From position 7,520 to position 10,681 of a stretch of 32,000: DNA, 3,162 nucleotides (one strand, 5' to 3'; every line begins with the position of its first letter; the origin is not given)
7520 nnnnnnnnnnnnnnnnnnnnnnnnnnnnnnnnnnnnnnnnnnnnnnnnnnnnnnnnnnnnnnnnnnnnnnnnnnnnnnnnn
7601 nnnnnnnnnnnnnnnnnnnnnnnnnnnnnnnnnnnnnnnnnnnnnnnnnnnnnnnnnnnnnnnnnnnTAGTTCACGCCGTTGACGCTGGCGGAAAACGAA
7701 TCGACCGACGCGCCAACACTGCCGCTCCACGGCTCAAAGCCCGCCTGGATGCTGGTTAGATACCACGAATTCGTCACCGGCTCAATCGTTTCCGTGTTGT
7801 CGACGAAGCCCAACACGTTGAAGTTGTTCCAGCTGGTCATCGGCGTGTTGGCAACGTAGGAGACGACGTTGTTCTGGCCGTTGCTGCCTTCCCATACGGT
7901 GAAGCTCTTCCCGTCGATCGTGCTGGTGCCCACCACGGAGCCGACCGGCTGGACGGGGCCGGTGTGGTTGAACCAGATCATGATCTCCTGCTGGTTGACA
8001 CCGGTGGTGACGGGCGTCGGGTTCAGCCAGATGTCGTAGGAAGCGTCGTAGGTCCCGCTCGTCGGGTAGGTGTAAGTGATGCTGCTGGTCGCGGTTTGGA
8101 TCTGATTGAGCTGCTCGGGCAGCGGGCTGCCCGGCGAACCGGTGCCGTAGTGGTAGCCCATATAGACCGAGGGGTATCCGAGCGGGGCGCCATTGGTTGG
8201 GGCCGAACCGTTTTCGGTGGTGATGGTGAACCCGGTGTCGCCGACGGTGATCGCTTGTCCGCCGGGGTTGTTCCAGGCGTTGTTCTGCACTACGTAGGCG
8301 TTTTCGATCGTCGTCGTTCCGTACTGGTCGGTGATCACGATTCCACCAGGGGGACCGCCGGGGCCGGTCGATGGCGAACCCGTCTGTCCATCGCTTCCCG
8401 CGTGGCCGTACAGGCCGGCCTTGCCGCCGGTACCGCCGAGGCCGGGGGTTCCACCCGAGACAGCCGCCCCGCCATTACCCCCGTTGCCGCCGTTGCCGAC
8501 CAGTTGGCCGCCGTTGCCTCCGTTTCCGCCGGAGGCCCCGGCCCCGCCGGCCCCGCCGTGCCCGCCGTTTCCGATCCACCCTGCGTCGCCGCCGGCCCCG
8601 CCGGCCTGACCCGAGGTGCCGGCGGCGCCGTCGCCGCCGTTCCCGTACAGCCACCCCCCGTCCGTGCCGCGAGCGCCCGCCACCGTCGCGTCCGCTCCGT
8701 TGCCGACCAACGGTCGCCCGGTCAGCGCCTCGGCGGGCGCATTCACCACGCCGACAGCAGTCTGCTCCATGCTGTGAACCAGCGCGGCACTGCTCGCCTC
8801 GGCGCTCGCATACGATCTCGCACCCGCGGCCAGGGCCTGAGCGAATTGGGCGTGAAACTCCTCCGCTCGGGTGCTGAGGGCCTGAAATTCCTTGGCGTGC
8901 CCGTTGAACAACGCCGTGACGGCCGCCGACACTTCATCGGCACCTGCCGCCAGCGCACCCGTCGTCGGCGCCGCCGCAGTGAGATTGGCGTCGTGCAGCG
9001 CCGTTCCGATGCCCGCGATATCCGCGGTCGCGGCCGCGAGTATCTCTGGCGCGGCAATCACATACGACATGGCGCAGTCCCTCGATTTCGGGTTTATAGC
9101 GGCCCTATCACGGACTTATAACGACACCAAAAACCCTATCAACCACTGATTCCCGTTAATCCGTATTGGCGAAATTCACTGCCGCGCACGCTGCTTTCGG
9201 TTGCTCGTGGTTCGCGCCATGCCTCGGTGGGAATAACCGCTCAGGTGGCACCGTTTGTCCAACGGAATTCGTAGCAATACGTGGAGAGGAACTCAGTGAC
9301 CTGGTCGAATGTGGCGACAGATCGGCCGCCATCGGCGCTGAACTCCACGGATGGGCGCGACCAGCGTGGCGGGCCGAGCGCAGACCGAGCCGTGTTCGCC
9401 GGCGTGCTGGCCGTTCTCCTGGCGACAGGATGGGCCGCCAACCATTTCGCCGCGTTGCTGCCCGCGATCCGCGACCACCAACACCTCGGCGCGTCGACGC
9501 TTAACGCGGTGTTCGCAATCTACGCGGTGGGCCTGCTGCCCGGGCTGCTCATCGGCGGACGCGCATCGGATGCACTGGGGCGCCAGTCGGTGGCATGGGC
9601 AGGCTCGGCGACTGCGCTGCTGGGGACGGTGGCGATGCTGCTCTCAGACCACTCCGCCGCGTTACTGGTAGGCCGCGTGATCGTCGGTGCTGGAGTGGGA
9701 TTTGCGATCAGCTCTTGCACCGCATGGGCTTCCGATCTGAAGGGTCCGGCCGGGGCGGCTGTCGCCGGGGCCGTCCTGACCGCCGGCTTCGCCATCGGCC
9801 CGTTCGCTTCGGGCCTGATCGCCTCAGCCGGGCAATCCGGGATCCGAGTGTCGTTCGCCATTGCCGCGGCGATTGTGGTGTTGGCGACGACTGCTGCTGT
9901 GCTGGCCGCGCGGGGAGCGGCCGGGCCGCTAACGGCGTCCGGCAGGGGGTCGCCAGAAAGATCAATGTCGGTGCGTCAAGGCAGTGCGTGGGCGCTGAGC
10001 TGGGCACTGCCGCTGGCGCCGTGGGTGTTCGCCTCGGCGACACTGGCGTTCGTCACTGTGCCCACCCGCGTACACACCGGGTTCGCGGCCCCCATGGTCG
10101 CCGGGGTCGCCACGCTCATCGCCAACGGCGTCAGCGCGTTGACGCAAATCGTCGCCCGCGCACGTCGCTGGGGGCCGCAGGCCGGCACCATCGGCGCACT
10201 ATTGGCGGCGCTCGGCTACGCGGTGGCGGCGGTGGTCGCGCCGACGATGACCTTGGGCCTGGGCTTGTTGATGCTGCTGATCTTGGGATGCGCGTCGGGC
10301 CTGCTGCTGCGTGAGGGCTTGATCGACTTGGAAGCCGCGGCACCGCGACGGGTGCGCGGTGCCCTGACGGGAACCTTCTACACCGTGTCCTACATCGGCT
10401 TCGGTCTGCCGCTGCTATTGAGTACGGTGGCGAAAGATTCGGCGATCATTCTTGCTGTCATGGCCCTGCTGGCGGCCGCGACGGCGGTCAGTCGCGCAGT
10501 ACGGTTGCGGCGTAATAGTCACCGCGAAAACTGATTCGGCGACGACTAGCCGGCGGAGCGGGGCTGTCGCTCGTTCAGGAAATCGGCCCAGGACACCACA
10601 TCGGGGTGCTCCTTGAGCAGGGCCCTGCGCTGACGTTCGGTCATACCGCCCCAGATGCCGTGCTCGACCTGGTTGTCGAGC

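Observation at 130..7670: PUFA-synthase-type (pfa-like) megasynthase subunit with a C-terminal AGPAT domain in a Mycobacterium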

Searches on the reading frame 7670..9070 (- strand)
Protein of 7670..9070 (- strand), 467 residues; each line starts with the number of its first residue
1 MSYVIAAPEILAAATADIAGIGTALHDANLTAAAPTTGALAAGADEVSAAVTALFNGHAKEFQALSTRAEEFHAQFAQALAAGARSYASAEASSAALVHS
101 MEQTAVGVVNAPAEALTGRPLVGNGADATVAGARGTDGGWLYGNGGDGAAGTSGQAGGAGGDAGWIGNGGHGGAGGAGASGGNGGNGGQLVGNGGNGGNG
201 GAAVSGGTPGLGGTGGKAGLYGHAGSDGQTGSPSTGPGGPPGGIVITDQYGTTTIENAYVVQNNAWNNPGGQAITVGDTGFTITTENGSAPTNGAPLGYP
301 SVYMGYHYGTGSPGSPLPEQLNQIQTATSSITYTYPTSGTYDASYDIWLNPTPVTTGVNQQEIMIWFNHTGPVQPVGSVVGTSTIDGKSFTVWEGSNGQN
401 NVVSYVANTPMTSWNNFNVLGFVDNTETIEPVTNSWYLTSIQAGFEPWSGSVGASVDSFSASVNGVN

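Call 9: search_protein_families(library=pfam, proteins=[window:7670-9070:-], max_evalue=0.001)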
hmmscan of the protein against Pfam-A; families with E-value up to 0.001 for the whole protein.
window:7670-9070:- (467 aa): 3 families
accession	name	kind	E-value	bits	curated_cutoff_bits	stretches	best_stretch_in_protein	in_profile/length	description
PF01670.23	Glyco_hydro_12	-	1.8e-42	146.3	27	1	258-464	2-207/207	Glycosyl hydrolase family 12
PF00934.25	PE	-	6.4e-30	103.7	22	1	4-93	1-90/91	PE family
PF21526.2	PGRS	-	3.1e-11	43.9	27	1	122-190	1-73/73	PGRS repeats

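Call 24: list_cluster_members(proteins=[window:7670-9070:-, window:30342-31730:+, window:28256-28945:+, window:29414-30274:-, window:24301-24882:-, window:10418-10909:-])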
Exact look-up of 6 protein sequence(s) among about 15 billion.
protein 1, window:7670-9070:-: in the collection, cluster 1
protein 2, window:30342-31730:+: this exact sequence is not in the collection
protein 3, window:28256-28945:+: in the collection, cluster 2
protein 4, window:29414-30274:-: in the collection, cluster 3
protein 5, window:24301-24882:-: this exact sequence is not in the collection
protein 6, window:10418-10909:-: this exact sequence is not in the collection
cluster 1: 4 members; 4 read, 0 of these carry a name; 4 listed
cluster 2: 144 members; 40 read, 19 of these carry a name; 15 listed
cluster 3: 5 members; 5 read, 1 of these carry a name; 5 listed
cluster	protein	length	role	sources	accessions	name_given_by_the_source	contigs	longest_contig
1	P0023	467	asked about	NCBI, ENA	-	-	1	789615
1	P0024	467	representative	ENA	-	-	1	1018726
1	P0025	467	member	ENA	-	-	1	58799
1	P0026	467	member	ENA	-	-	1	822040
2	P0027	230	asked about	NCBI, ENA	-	-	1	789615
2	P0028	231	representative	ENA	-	-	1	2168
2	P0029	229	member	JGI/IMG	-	predicted dithiol-disulfide oxidoreductase (DUF899 family)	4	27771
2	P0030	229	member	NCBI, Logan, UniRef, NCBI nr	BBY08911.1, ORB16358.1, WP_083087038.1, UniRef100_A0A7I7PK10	DUF899 domain-containing protein [Mycobacterium noviomagense] | Thioredoxin domain-containing protein n=1 Tax=Mycobacterium noviomagense TaxID=459858 ... | DUF899 family protein [Mycobacterium noviomagense]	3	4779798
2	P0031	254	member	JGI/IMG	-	predicted dithiol-disulfide oxidoreductase (DUF899 family)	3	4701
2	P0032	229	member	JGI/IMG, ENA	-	predicted dithiol-disulfide oxidoreductase (DUF899 family)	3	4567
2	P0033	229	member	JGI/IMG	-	predicted dithiol-disulfide oxidoreductase (DUF899 family)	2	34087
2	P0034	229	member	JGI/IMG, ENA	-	predicted dithiol-disulfide oxidoreductase (DUF899 family)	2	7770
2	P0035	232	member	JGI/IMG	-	predicted dithiol-disulfide oxidoreductase (DUF899 family)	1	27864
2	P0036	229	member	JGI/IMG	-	predicted dithiol-disulfide oxidoreductase (DUF899 family)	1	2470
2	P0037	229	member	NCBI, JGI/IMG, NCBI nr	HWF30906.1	MAG TPA: DUF899 family protein [Mycobacterium sp.] | predicted dithiol-disulfide oxidoreductase (DUF899 family) | DUF899 family protein [Mycobacterium sp.]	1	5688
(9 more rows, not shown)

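Call 25: find_encoding_contigs(protein=window:7670-9070:-, flank=10000, max_places=6)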
Protein window:7670-9070:- (467 aa): no gene with exactly this product is on record in the collection.

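Call 26: find_encoding_contigs(protein=P0024, flank=10000, max_places=6)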
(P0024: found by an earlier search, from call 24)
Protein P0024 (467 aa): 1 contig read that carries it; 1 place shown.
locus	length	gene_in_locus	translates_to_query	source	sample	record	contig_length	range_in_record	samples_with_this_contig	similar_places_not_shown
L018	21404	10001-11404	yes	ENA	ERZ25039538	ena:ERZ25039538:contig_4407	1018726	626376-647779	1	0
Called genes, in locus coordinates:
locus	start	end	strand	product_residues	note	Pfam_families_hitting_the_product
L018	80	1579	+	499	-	PF00479:G6PD_N, PF02781:G6PD_C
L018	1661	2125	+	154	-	PF07366:SnoaL, PF07858:LEH, PF12680:SnoaL_2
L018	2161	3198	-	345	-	PF00990:GGDEF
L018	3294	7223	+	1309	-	PF00270:DEAD (weak), PF00271:Helicase_C, PF04408:WHD_HA2, PF21010:HA2_C, PF07717:OB_NTP_bind, PF11898:DUF3418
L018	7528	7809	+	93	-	PF02467:Whib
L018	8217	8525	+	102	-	PF02467:Whib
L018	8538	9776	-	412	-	PF07690:MFS_1, PF00083:Sugar_tr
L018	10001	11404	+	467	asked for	PF00934:PE, PF21526:PGRS, PF01670:Glyco_hydro_12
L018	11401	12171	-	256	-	-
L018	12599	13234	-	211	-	-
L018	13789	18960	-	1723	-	PF00109:ketoacyl-synt, PF00108:Thiolase_N (faint), PF02801:Ketoacyl-synt_C, PF16197:KAsynt_C_assoc (weak), PF00109:ketoacyl-synt, PF07977:FabA, PF22818:ApeI-like (faint), PF07977:FabA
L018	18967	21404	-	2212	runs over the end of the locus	PF00109:ketoacyl-synt, PF02801:Ketoacyl-synt_C, PF16197:KAsynt_C_assoc (weak), PF00698:Acyl_transf_1, PF00550:PP-binding (weak), PF00106:adh_short, PF08659:KR, PF14765:PS-DH, +1 more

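Call 27: find_encoding_contigs(protein=P0026, flank=10000, max_places=6)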
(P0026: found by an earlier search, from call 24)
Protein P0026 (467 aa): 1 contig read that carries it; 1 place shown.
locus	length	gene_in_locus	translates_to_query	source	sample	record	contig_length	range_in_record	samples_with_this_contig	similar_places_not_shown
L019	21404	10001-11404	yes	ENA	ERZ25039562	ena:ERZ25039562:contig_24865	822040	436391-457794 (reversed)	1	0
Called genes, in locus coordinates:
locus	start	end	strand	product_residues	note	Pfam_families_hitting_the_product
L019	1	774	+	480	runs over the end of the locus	PF00479:G6PD_N, PF02781:G6PD_C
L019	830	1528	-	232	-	PF13358:DDE_3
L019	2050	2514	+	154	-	PF07366:SnoaL, PF07858:LEH, PF12680:SnoaL_2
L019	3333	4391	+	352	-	PF00270:DEAD (weak), PF13401:AAA_22 (faint)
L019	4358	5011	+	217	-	PF04408:WHD_HA2, PF21010:HA2_C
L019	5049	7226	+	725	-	PF07717:OB_NTP_bind, PF11898:DUF3418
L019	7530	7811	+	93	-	PF02467:Whib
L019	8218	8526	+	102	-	PF02467:Whib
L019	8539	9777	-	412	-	PF07690:MFS_1, PF00083:Sugar_tr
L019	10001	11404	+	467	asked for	PF00934:PE, PF21526:PGRS, PF01670:Glyco_hydro_12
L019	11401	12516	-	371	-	-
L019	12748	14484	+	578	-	PF01869:BcrAD_BadFG, PF22645:GKRP_SIS_N, PF20741:GKRP-like_C (weak)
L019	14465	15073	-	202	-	-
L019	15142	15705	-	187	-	PF00254:FKBP_C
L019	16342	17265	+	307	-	PF08100:Dimerisation, PF00891:Methyltransf_2, PF08242:Methyltransf_12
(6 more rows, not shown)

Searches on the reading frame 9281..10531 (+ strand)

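Call 9: search_protein_families(library=pfam, proteins=[window:9281-10531:+], max_evalue=0.001)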
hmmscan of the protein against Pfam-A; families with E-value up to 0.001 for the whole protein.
window:9281-10531:+ (417 aa): 2 families
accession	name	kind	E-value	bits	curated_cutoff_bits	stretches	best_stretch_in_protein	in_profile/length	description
PF07690.21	MFS_1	-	6.3e-21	75.1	33.4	1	45-375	4-344/347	Major Facilitator Superfamily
PF00083.30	Sugar_tr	-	7.3e-07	28.9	22.3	1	72-153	46-130/452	Sugar (and other) transporter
